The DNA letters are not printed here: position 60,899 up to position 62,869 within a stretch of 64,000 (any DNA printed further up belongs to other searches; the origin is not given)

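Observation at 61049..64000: Unassigned AT-rich cassette of three overlapping genes: J-domain/SWIM/zinc-ribbon protein, multi-zinc-ribbon protein and RhuM-like protein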

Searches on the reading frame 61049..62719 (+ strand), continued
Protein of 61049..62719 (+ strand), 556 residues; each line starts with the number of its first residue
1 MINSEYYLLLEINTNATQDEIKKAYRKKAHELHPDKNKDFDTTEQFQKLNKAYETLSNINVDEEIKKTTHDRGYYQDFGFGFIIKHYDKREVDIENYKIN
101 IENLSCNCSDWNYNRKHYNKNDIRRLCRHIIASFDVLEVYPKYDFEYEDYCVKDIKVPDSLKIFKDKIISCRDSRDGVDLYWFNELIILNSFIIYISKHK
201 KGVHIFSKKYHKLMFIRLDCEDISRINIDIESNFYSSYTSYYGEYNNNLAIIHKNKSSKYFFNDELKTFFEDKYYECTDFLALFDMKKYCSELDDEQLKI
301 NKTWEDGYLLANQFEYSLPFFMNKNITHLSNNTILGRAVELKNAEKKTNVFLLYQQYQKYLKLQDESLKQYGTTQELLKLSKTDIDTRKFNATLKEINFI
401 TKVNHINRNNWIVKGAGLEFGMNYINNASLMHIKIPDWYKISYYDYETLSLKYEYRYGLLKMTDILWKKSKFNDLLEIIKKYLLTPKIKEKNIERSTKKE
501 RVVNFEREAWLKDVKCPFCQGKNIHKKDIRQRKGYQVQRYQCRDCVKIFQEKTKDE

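Call 10: find_homologous_proteins(query=window:61049-62716:+)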
Query window:61049-62716:+ (556 aa): 572 proteins with E <= 0.001 among 8000 candidates; the best 120 are listed.
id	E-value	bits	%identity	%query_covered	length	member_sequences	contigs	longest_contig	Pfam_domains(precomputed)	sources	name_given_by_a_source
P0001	0.0e+0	1127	92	100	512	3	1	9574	PF00226.37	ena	-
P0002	1.3e-223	762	71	88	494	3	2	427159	PF00226.37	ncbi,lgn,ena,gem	-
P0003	6.8e-184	631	71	71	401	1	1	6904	-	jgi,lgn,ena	-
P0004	2.2e-170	586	60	79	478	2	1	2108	PF00226.37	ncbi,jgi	-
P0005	5.0e-135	469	47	99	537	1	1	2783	PF00226.37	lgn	-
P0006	1.2e-106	376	47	71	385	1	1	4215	-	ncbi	-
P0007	5.6e-88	314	37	99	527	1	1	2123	PF00226.37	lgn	-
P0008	1.4e-84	303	36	100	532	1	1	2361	PF00226.37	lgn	-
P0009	4.8e-61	225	39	35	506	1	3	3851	PF00226.37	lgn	-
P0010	2.1e-52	197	30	98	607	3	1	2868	PF00226.37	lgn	-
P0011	2.3e-51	193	31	89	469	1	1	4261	PF00226.37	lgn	-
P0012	1.7e-50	190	31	98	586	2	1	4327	PF00226.37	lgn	-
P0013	3.1e-49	186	36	37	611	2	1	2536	PF00226.37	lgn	-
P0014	1.5e-10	58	55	13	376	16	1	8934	PF00226.37,PF00684.26,PF01556.24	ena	-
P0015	2.0e-10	58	46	14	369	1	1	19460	PF00226.37,PF00684.26,PF01556.24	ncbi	ncbi:MAG: molecular chaperone DnaJ [Patescibacteria group bacterium]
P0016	3.4e-10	57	46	16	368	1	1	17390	PF00226.37,PF15777.11,PF00684.26,PF01556.24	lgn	-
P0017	9.6e-10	56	53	13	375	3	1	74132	PF00226.37,PF27659.1,PF15777.11,PF00684.26,PF01556.24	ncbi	-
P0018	1.0e-9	56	52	12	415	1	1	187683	PF00226.37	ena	-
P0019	1.1e-9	56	51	14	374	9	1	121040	PF00226.37,PF00684.26,PF01556.24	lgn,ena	-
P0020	1.2e-9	56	51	12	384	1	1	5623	PF00226.37,PF15777.11,PF00684.26,PF01556.24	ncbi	ncbi:MAG: molecular chaperone DnaJ [Mycoplasmoidaceae bacterium]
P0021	1.3e-9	55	56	11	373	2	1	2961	PF00226.37,PF27439.1,PF00684.26,PF01556.24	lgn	-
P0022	1.8e-9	55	54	12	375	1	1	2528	PF00226.37,PF27659.1,PF00684.26,PF01556.24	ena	-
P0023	2.0e-9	55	53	13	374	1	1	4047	PF00226.37,PF27659.1,PF15777.11,PF17302.9,PF00684.26,PF01556.24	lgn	-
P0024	2.3e-9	55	51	13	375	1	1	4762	PF00226.37,PF27659.1,PF15777.11,PF00684.26,PF01556.24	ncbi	-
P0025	2.7e-9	54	53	13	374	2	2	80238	PF00226.37,PF27659.1,PF00684.26,PF01556.24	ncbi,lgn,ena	-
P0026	2.8e-9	54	49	15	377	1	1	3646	PF00226.37,PF27659.1,PF15777.11,PF00684.26,PF01556.24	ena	-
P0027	2.8e-9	54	53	13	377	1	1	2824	PF00226.37,PF17302.9,PF00684.26,PF01556.24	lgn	-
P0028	3.0e-9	54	57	10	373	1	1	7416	PF00226.37,PF27659.1,PF00684.26,PF01556.24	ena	-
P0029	3.3e-9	54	53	13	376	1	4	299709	PF00226.37,PF27659.1,PF15777.11,PF00684.26,PF01556.24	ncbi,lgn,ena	-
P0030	3.5e-9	54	51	14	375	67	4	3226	PF00226.37,PF27659.1,PF15777.11,PF00684.26,PF01556.24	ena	-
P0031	3.5e-9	54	51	13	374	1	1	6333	PF00226.37,PF27659.1,PF15777.11,PF00684.26,PF01556.24,PF20833.3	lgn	-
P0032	3.5e-9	54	51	13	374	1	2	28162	PF00226.37,PF27659.1,PF15777.11,PF00684.26,PF01556.24,PF20833.3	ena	-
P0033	3.8e-9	54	49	14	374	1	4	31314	PF00226.37,PF27659.1,PF15777.11,PF00684.26,PF01556.24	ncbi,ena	-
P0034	4.0e-9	54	49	14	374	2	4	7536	PF00226.37,PF15777.11,PF00684.26,PF01556.24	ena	-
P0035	4.4e-9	54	46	14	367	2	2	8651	PF00226.37,PF00684.26,PF01556.24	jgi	jgi:molecular chaperone DnaJ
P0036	4.4e-9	54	53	13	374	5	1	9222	PF00226.37,PF27659.1,PF15777.11,PF00684.26,PF01556.24,PF20833.3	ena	-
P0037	4.5e-9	54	49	14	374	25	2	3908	PF00226.37,PF27659.1,PF15777.11,PF00684.26,PF01556.24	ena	-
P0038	4.5e-9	54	46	14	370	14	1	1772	PF00226.37,PF00684.26,PF01556.24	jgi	jgi:molecular chaperone DnaJ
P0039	4.6e-9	54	49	14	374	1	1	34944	PF00226.37,PF00684.26,PF01556.24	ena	-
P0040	4.6e-9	54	49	14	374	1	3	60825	PF00226.37,PF15777.11,PF00684.26,PF01556.24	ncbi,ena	-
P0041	4.6e-9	54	49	14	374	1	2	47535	PF00226.37,PF15777.11,PF00684.26,PF01556.24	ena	-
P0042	4.7e-9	54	49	14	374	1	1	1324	PF00226.37,PF00684.26,PF01556.24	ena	-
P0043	4.9e-9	54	48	14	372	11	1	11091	PF00226.37,PF27659.1,PF00684.26,PF01556.24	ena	-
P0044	5.4e-9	53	51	13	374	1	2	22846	PF00226.37,PF00684.26,PF01556.24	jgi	-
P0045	5.8e-9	53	49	14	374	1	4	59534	PF00226.37,PF27659.1,PF15777.11,PF00684.26,PF01556.24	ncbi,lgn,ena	-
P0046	5.8e-9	53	49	14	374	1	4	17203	PF00226.37,PF27659.1,PF15777.11,PF00684.26,PF01556.24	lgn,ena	-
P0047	6.2e-9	53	47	14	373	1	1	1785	PF00226.37,PF00684.26,PF01556.24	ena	-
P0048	6.2e-9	53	47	14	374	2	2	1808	PF00226.37,PF27659.1,PF15777.11,PF00684.26,PF01556.24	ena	-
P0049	6.2e-9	53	44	16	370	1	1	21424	PF00226.37,PF00684.26,PF01556.24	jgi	jgi:molecular chaperone DnaJ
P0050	6.2e-9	53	63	10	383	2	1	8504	PF00226.37,PF27439.1,PF00684.26,PF01556.24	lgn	-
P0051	6.3e-9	53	47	15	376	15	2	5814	PF00226.37,PF27659.1,PF15777.11,PF00684.26,PF01556.24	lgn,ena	-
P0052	6.9e-9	53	50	13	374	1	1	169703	PF00226.37,PF27659.1,PF00684.26,PF01556.24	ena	-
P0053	7.1e-9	53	53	11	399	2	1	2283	PF00226.37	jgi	jgi:curved DNA-binding protein CbpA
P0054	7.4e-9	53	57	10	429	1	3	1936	PF00226.37,PF00684.26,PF01556.24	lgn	-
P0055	7.6e-9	53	51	13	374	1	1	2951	PF00226.37,PF27659.1,PF15777.11,PF00684.26,PF01556.24,PF20833.3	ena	-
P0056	7.8e-9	53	48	14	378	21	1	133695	PF00226.37,PF00684.26,PF01556.24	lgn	-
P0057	8.1e-9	53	49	14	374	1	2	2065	PF00226.37,PF27659.1,PF15777.11,PF00684.26,PF01556.24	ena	-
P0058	8.5e-9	53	51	13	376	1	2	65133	PF00226.37,PF15777.11,PF00684.26,PF01556.24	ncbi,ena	-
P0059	8.6e-9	53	51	13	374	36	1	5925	PF00226.37,PF27659.1,PF15777.11,PF00684.26,PF01556.24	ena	-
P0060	8.7e-9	53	52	12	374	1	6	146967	PF00226.37,PF15777.11,PF00684.26,PF01556.24,PF20833.3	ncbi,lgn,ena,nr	ncbi:molecular chaperone DnaJ [bacterium]|nr:molecular chaperone DnaJ [bacterium]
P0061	8.8e-9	53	51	13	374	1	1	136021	PF00226.37,PF27659.1,PF15777.11,PF00684.26,PF01556.24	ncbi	-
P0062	8.9e-9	53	49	14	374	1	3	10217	PF00226.37,PF27659.1,PF15777.11,PF00684.26,PF01556.24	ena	-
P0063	8.9e-9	53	49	14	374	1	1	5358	PF00226.37,PF27659.1,PF15777.11,PF00684.26,PF01556.24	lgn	-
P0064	9.3e-9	53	54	12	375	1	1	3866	PF00226.37,PF27659.1,PF15777.11,PF00684.26,PF01556.24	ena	-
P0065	9.7e-9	53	51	13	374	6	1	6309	PF00226.37,PF27659.1,PF15777.11,PF00684.26,PF01556.24,PF20833.3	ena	-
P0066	9.9e-9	53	51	13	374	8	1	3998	PF00226.37,PF15777.11,PF00684.26,PF01556.24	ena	-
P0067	1.0e-8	53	47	14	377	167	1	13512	PF00226.37,PF27659.1,PF00684.26,PF01556.24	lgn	-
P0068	1.1e-8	52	47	14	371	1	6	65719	PF00226.37,PF00684.26,PF01556.24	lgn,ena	-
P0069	1.1e-8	52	50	13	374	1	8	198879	PF00226.37,PF27659.1,PF15777.11,PF00684.26,PF01556.24,PF20833.3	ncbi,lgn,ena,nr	ncbi:molecular chaperone DnaJ [bacterium]|nr:molecular chaperone DnaJ [bacterium]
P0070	1.2e-8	52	51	13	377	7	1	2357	PF00226.37,PF15777.11,PF00684.26,PF01556.24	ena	-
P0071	1.3e-8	52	44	14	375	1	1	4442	PF00226.37,PF27659.1,PF15777.11,PF00684.26,PF01556.24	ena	-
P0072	1.3e-8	52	51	13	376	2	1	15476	PF00226.37,PF27659.1,PF15777.11,PF00684.26,PF01556.24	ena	-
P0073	1.3e-8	52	56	10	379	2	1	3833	PF00226.37,PF27659.1,PF00684.26,PF01556.24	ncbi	-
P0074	1.5e-8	52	51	12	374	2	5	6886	PF00226.37,PF15777.11,PF00684.26,PF01556.24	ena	-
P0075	1.5e-8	52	50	13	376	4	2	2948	PF00226.37,PF27659.1,PF15777.11,PF00684.26,PF01556.24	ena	-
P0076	1.6e-8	52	54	11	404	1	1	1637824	PF00226.37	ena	-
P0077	1.6e-8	52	51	12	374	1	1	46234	PF00226.37,PF15777.11,PF00684.26,PF01556.24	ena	-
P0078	1.6e-8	52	57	10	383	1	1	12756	PF00226.37,PF00684.26,PF01556.24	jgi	-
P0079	1.6e-8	52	51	12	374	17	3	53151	PF00226.37,PF15777.11,PF00684.26,PF01556.24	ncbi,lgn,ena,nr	ncbi:molecular chaperone DnaJ [bacterium]|nr:molecular chaperone DnaJ [bacterium]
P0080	1.7e-8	52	51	13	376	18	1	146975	PF00226.37,PF27659.1,PF17302.9,PF00684.26,PF01556.24,PF20833.3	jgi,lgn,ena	-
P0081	1.7e-8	52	53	11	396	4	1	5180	PF00226.37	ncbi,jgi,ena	jgi:curved DNA-binding protein CbpA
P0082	1.8e-8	52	51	12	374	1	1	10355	PF00226.37,PF15777.11,PF00684.26,PF01556.24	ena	-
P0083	1.8e-8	52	50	13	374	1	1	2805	PF00226.37,PF27659.1,PF15777.11,PF00684.26,PF01556.24,PF20833.3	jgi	jgi:molecular chaperone DnaJ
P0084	1.8e-8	52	44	14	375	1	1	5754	PF00226.37,PF27659.1,PF15777.11,PF00684.26,PF01556.24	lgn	-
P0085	1.9e-8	52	50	13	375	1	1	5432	PF00226.37,PF27659.1,PF15777.11,PF00684.26,PF01556.24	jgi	-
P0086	1.9e-8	52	51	12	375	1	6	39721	PF00226.37,PF27659.1,PF15777.11,PF00684.26,PF01556.24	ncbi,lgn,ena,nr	ncbi:molecular chaperone DnaJ [bacterium]|nr:molecular chaperone DnaJ [bacterium]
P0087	2.0e-8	52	50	13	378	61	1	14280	PF00226.37,PF27659.1,PF00684.26,PF01556.24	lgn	-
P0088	2.0e-8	51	51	13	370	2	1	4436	PF00226.37,PF27659.1,PF15777.11,PF00684.26,PF01556.24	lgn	-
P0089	2.1e-8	51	50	13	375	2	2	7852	PF00226.37,PF27659.1,PF15777.11,PF00684.26,PF01556.24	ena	-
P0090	2.2e-8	51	50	13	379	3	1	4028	PF00226.37,PF27659.1,PF15777.11,PF00684.26,PF01556.24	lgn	-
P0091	2.2e-8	51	50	13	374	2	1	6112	PF00226.37,PF27659.1,PF15777.11,PF00684.26,PF01556.24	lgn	-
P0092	2.2e-8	51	50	13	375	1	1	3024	PF00226.37,PF27659.1,PF15777.11,PF00684.26,PF01556.24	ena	-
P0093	2.2e-8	51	51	12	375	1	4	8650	PF00226.37,PF27659.1,PF00684.26,PF01556.24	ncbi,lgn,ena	-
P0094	2.4e-8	51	50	13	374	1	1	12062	PF00226.37,PF27659.1,PF15777.11,PF00684.26,PF01556.24,PF20833.3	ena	-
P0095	2.4e-8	51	50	13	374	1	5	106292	PF00226.37,PF27659.1,PF15777.11,PF00684.26,PF01556.24,PF20833.3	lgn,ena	-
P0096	2.4e-8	51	50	13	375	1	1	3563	PF00226.37,PF27659.1,PF15777.11,PF00684.26,PF01556.24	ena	-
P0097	2.4e-8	51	50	13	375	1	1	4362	PF00226.37,PF27659.1,PF15777.11,PF00684.26,PF01556.24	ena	-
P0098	2.4e-8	51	50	13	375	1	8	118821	PF00226.37,PF27659.1,PF15777.11,PF00684.26,PF01556.24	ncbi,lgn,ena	-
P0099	2.5e-8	51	48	14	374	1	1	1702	PF00226.37,PF15777.11,PF00684.26,PF01556.24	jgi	jgi:molecular chaperone DnaJ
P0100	2.5e-8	51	50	13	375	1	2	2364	PF00226.37,PF27659.1,PF15777.11,PF00684.26,PF01556.24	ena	-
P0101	2.5e-8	51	50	13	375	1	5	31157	PF00226.37,PF27659.1,PF15777.11,PF00684.26,PF01556.24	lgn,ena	-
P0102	2.5e-8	51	48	13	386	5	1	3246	PF00226.37,PF27439.1,PF00684.26,PF01556.24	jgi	jgi:molecular chaperone DnaJ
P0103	2.5e-8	51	50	13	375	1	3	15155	PF00226.37,PF27659.1,PF15777.11,PF00684.26,PF01556.24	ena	-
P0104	2.6e-8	51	50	13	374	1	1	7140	PF00226.37,PF15777.11,PF00684.26,PF01556.24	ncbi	-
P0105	2.8e-8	51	50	13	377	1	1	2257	PF00226.37,PF27659.1,PF00684.26,PF01556.24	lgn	-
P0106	2.8e-8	51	50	13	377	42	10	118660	PF00226.37,PF27659.1,PF15777.11,PF00684.26,PF01556.24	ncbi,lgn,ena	-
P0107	2.8e-8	51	47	14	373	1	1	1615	PF00226.37,PF27659.1,PF00684.26,PF01556.24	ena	-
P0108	2.8e-8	51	59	10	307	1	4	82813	PF00226.37,PF01556.24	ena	-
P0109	2.8e-8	51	49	14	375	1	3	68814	PF00226.37,PF00684.26,PF01556.24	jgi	-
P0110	2.9e-8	51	47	14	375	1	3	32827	PF00226.37,PF27659.1,PF15777.11,PF00684.26,PF01556.24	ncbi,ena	-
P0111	2.9e-8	51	46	14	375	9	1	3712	PF00226.37,PF15777.11,PF00684.26,PF01556.24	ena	-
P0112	3.3e-8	51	50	13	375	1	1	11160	PF00226.37,PF27659.1,PF15777.11,PF00684.26,PF01556.24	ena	-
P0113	3.3e-8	51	50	12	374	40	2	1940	PF00226.37,PF15777.11,PF00684.26,PF01556.24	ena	-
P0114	3.3e-8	51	56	11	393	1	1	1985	PF00226.37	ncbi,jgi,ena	jgi:curved DNA-binding protein CbpA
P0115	3.4e-8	51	48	14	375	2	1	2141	PF00226.37,PF00684.26,PF01556.24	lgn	-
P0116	3.6e-8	51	49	13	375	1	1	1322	PF00226.37,PF27659.1,PF15777.11,PF00684.26,PF01556.24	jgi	jgi:molecular chaperone DnaJ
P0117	3.6e-8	51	49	13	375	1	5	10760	PF00226.37,PF27659.1,PF15777.11,PF00684.26,PF01556.24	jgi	jgi:molecular chaperone DnaJ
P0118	3.7e-8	51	51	12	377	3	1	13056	PF00226.37,PF27659.1,PF15777.11,PF17302.9,PF00684.26,PF01556.24,PF20833.3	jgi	-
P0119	3.7e-8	51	54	11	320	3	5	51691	PF00226.37,PF01556.24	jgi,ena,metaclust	metaclust:\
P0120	3.8e-8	51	51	13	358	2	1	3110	PF00226.37,PF27659.1,PF00684.26,PF01556.24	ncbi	-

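Call 13: find_encoding_contigs(protein=P0002, flank=8000, max_places=3)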
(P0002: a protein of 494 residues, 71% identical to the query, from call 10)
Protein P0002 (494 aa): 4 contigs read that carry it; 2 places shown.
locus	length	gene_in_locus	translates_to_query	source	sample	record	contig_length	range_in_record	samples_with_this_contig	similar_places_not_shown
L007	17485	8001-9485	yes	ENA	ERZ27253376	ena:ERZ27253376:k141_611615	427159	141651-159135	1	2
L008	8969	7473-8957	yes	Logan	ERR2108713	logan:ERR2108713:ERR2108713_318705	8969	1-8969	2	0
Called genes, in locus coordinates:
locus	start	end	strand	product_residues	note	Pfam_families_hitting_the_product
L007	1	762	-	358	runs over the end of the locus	PF01142:TruD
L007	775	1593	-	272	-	PF00586:AIRS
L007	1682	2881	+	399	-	PF00990:GGDEF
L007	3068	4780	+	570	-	PF00890:FAD_binding_2, PF01134:GIDA (faint), PF01266:DAO, PF03486:HI0933_like (weak), PF02910:Succ_DH_flav_C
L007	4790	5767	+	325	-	PF13085:Fer2_3, PF13187:Fer4_9 (faint), PF13183:Fer4_8, PF13237:Fer4_10, PF12838:Fer4_7 (weak), PF13484:Fer4_16 (weak), PF13534:Fer4_17 (weak)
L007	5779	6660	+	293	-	PF02754:CCG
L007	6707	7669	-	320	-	PF13495:Phage_int_SAM_4, PF00589:Phage_integrase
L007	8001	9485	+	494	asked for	PF00226:DnaJ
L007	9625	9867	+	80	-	-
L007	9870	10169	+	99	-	PF05016:ParE_toxin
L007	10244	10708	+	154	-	-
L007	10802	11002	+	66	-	PF18506:RelB-like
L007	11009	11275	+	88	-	PF05016:ParE_toxin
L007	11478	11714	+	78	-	-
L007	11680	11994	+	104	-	-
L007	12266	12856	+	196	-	PF03625:DUF302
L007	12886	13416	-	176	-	PF00994:MoCF_biosynth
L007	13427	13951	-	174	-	-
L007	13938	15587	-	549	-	PF00004:AAA, PF07728:AAA_5 (weak), PF13191:AAA_16 (faint), PF20720:nSTAND3 (weak), PF17862:AAA_lid_3, PF01434:Peptidase_M41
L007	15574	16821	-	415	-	PF00919:UPF0004, PF04055:Radical_SAM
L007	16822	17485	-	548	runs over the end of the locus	PF00924:MS_channel_2nd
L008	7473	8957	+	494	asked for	PF00226:DnaJ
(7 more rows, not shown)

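Call 23: find_related_loci(query=A3, collection=genome_contigs, flank=10000)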
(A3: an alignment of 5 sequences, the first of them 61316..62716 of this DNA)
Query A3 (467 aa) in genome_contigs; peptide patterns used: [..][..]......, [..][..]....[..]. (x = any residue, [..] = any of these).
82 stretches matched a pattern; 2 encode a relative of the query (tblastn E <= 1e-3); 2 distinct loci.
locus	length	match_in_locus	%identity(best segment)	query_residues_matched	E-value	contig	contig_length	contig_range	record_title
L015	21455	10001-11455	42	8-466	2e-41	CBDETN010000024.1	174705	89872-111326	MAG: Arcobacteraceae bacterium isolate db4b13ac-2574-4c45-916c-b48a2a49b3d8 genome assembly, contig: contig_24, whole ge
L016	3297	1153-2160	34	2-466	3e-29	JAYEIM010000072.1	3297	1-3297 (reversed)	MAG: Campylobacterota bacterium isolate MAG191 MAG191_72, whole genome shotgun sequence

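Call 26: find_encoding_contigs(protein=P0003, flank=8000, max_places=3)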
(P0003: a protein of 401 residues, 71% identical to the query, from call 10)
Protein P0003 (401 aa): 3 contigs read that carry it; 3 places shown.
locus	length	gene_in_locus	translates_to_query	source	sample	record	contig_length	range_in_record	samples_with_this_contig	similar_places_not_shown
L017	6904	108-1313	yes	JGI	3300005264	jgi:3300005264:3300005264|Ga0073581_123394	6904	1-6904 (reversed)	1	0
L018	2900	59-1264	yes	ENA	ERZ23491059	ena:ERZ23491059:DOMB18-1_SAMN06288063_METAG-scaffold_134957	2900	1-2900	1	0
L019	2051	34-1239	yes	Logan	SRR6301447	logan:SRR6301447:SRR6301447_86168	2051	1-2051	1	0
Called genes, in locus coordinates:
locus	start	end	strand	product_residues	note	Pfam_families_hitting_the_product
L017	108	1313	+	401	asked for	-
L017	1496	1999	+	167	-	-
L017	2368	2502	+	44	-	-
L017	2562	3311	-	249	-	PF10531:SLBB, PF22461:SLBB_2, PF10589:NADH_4Fe-4S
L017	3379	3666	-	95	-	PF01512:Complex1_51K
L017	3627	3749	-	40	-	-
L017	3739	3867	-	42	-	-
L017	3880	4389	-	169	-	PF01257:2Fe-2S_thioredx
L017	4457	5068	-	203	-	-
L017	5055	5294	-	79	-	-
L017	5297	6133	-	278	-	PF00329:Complex1_30kDa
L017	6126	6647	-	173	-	PF01058:Oxidored_q6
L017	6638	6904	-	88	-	?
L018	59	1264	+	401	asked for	-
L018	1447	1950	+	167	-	-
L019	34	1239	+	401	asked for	-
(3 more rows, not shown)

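Call 27: find_encoding_contigs(protein=P0006, flank=8000, max_places=3)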
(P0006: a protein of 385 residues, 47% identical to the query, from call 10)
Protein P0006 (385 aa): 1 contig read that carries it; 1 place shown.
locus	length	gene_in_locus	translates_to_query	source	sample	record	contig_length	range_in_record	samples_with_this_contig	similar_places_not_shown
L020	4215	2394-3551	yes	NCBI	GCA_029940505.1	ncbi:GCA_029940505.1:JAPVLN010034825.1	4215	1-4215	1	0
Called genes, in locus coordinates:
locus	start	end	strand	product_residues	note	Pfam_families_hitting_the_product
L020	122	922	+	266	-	PF09669:Phage_pRha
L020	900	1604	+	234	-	-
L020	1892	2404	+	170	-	-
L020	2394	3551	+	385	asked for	-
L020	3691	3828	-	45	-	-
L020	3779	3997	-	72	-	-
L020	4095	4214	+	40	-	?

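Call 28: find_encoding_contigs(protein=P0012, flank=8000, max_places=3)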
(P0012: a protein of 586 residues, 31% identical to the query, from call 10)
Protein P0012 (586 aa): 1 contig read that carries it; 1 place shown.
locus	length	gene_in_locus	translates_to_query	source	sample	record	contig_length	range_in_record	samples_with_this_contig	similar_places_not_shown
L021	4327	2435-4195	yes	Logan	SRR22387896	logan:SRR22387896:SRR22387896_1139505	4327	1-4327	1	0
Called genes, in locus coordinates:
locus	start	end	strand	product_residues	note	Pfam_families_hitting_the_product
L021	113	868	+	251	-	-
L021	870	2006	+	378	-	PF10544:T5orf172, PF13455:MUG113, PF00515:TPR_1 (faint), PF07719:TPR_2 (faint), PF13181:TPR_8 (faint)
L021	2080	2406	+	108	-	-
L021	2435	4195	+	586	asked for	PF00226:DnaJ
